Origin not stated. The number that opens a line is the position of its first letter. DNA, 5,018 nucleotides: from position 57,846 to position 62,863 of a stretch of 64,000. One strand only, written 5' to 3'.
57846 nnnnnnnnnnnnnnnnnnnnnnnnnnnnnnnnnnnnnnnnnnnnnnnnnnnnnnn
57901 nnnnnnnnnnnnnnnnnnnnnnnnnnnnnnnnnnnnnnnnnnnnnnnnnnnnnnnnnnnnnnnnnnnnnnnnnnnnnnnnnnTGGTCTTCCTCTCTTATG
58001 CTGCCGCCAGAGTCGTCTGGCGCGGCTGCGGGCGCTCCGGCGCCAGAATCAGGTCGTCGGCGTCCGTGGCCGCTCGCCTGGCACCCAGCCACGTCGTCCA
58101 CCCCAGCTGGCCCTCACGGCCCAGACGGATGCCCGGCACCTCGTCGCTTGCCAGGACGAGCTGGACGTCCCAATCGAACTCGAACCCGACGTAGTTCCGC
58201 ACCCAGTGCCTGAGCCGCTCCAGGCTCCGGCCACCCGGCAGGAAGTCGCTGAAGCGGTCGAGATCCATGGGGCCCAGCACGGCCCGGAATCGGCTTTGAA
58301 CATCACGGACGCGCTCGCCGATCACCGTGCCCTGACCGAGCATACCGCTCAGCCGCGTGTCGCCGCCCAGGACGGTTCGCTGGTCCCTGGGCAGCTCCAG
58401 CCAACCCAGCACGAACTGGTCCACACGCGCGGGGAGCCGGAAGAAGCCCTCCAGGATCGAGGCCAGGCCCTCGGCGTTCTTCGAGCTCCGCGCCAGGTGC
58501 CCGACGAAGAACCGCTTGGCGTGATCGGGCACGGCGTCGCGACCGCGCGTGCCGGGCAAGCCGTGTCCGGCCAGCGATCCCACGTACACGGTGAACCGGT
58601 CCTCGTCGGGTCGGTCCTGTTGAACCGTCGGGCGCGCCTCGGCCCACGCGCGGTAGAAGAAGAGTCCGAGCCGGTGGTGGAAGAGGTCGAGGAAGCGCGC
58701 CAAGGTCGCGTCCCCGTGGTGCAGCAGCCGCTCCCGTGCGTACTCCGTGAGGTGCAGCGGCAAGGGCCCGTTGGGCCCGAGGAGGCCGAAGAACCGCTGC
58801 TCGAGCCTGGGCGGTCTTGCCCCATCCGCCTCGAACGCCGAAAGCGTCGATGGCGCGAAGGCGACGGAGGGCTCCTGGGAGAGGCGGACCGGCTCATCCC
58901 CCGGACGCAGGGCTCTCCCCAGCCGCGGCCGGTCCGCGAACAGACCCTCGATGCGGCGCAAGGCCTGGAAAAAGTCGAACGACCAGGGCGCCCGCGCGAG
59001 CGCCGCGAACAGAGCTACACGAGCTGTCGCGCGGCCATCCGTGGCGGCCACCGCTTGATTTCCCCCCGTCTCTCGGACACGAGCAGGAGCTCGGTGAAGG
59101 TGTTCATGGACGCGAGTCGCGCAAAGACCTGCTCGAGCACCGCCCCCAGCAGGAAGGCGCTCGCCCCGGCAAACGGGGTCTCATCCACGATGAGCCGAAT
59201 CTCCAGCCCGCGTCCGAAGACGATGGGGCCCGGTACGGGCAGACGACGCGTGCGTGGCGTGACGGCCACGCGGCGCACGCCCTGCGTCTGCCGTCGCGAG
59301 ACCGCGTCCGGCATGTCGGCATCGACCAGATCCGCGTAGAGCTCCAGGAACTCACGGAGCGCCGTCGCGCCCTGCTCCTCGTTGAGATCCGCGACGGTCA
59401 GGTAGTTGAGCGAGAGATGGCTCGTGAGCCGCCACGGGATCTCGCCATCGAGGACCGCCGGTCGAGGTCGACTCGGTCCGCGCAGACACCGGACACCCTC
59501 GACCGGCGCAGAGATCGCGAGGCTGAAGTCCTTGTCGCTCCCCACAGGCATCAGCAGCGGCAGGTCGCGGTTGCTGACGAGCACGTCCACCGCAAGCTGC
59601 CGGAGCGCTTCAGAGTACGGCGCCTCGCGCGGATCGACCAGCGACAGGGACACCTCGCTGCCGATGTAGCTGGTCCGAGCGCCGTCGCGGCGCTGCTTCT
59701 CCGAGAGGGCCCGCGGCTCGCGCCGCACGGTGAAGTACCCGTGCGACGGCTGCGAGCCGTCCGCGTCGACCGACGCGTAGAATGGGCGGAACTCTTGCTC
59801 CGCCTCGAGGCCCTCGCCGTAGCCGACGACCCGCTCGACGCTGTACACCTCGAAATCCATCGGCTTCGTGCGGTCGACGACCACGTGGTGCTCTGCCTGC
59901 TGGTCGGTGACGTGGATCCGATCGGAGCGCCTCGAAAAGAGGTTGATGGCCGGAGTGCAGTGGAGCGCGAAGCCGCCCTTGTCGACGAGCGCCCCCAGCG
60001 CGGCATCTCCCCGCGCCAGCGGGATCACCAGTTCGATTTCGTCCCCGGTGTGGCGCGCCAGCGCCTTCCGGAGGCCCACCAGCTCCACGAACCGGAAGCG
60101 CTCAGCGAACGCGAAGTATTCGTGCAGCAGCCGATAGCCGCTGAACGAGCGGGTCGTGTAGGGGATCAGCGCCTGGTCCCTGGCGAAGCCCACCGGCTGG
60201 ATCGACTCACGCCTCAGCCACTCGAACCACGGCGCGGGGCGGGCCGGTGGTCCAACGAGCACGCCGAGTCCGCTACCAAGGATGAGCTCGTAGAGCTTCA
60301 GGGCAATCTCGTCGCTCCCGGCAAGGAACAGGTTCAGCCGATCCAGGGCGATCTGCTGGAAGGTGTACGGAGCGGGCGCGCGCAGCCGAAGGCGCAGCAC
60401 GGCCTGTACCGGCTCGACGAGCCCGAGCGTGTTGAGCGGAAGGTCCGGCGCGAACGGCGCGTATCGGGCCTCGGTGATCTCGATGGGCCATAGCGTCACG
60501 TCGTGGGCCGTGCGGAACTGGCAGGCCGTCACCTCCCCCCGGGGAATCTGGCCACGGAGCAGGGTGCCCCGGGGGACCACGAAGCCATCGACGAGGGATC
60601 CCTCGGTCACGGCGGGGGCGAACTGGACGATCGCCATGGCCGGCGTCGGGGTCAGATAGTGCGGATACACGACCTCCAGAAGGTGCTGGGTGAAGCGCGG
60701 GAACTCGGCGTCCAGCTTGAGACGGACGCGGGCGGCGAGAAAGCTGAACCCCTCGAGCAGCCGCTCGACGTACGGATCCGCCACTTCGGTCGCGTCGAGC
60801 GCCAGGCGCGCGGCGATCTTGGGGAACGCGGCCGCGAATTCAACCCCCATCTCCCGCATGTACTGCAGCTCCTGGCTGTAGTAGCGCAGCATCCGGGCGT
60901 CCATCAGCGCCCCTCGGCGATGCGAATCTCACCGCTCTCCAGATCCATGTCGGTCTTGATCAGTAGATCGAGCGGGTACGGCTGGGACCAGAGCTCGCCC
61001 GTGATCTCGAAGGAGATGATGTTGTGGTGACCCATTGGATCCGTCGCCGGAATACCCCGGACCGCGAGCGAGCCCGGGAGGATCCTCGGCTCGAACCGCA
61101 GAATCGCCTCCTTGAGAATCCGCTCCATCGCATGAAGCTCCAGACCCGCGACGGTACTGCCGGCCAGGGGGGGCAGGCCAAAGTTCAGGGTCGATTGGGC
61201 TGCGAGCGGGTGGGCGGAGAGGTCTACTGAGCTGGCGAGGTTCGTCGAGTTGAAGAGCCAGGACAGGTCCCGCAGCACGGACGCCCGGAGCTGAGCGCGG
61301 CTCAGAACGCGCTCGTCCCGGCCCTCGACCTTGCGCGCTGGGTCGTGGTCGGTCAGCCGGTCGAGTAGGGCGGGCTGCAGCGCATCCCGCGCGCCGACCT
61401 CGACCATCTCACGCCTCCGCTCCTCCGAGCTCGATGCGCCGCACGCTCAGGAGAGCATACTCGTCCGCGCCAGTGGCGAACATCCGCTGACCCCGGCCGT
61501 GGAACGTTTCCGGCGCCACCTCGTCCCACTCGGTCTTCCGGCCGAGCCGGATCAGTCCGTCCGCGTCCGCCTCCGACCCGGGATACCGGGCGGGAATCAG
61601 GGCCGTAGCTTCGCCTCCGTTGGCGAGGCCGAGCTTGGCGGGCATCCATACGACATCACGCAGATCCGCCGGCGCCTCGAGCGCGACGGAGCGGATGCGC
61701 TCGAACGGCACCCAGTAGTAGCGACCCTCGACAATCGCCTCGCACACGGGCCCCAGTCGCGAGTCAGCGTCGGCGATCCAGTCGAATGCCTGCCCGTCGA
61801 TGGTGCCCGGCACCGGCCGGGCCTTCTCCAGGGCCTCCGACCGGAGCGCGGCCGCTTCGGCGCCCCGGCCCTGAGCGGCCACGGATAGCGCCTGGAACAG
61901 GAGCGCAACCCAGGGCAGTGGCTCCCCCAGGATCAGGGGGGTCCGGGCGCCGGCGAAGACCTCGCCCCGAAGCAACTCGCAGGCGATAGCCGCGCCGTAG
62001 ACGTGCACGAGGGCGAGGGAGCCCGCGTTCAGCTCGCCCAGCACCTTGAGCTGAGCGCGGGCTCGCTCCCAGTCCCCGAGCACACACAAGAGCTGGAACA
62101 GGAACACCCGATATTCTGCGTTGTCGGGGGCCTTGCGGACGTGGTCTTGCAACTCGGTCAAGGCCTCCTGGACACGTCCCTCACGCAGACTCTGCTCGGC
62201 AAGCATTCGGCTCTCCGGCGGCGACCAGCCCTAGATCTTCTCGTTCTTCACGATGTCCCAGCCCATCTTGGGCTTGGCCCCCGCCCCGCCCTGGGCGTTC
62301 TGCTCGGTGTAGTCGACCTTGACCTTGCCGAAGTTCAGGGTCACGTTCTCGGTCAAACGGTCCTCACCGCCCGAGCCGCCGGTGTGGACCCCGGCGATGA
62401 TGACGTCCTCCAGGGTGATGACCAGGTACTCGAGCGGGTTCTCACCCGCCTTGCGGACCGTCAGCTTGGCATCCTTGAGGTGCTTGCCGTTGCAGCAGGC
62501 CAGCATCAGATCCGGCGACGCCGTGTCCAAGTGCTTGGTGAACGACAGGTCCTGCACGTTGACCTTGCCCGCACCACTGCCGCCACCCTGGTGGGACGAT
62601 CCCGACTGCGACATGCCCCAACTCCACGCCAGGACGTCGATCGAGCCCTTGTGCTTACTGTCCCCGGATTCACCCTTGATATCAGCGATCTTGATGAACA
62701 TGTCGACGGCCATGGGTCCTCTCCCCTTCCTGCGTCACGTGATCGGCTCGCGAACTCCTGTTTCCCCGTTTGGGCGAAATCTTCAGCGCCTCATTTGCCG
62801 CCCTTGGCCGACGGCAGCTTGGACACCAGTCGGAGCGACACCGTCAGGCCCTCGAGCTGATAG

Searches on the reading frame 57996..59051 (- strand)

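Call 26: search_protein_families(library=pfam, proteins=[window:57996-59051:-], max_evalue=0.001)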
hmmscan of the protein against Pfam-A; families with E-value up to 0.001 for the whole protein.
window:57996-59051:- (351 aa): 1 family
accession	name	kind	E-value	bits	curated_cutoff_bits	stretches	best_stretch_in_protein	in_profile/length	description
PF06996.16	T6SS_TssG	-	6.2e-110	367.6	24.6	1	21-323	1-304/304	Type VI secretion, TssG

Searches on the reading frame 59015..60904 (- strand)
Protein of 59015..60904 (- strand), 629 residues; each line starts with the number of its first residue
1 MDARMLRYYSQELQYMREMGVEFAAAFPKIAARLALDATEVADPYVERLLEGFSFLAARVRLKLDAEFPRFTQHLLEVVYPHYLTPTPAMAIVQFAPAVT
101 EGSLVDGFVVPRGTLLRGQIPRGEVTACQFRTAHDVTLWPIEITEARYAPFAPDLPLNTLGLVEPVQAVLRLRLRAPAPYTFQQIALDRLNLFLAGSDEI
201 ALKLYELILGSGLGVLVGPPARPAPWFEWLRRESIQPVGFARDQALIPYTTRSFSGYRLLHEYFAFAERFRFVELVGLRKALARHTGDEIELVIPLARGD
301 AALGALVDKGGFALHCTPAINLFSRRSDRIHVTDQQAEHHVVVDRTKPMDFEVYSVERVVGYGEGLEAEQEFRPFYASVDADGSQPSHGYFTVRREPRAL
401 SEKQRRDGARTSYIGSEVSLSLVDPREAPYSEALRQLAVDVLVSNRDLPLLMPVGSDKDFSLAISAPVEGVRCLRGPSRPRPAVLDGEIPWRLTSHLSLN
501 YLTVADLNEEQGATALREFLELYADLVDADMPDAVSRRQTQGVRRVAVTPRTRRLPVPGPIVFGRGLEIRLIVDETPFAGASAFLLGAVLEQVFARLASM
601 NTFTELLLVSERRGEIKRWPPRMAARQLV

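Call 26: search_protein_families(library=pfam, proteins=[window:59015-60904:-], max_evalue=0.001)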
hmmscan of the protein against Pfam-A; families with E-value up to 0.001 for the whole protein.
window:59015-60904:- (629 aa): 1 family
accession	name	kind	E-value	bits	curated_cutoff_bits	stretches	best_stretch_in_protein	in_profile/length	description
PF05947.17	T6SS_TssF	-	1.1e-224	748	25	1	1-626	1-608/608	Type VI secretion system, TssF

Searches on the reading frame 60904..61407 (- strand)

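Call 26: search_protein_families(library=pfam, proteins=[window:60904-61407:-], max_evalue=0.001)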
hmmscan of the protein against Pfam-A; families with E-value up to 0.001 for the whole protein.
window:60904-61407:- (167 aa): 1 family
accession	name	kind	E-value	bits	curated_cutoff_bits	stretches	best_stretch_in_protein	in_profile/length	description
PF04965.19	GPW_gp25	-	6.7e-18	64.7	27.2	1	39-143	2-95/96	Baseplate wedge protein gp25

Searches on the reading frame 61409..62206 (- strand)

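Call 27: search_protein_families(library=pfam, proteins=[window:61409-62206:-], max_evalue=0.001)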
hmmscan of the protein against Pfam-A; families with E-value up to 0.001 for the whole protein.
window:61409-62206:- (265 aa): 3 families
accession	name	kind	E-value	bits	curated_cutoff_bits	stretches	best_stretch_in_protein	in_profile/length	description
PF07024.18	ImpE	-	9.6e-48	161.7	25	1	138-258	1-121/122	ImpE protein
PF14559.12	TPR_19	-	5.3e-07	30.3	25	1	7-63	2-58/68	Tetratricopeptide repeat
PF13428.12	TPR_14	-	0.00028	21.7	23.5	0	2-38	7-43/44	Tetratricopeptide repeat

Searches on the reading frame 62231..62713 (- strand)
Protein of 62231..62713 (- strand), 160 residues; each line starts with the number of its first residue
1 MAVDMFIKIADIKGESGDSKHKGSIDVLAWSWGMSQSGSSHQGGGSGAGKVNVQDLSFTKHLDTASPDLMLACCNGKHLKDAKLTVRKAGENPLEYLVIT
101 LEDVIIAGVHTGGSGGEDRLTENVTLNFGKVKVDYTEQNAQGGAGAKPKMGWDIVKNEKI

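Call 26: search_protein_families(library=pfam, proteins=[window:62231-62713:-], max_evalue=0.001)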
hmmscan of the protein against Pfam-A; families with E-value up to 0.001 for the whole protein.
window:62231-62713:- (160 aa): 1 family
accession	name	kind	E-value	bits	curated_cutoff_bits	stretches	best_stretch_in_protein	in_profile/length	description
PF05638.18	T6SS_HCP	-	1.9e-44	151.5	23.5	1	6-135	1-129/129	Type VI secretion system effector, Hcp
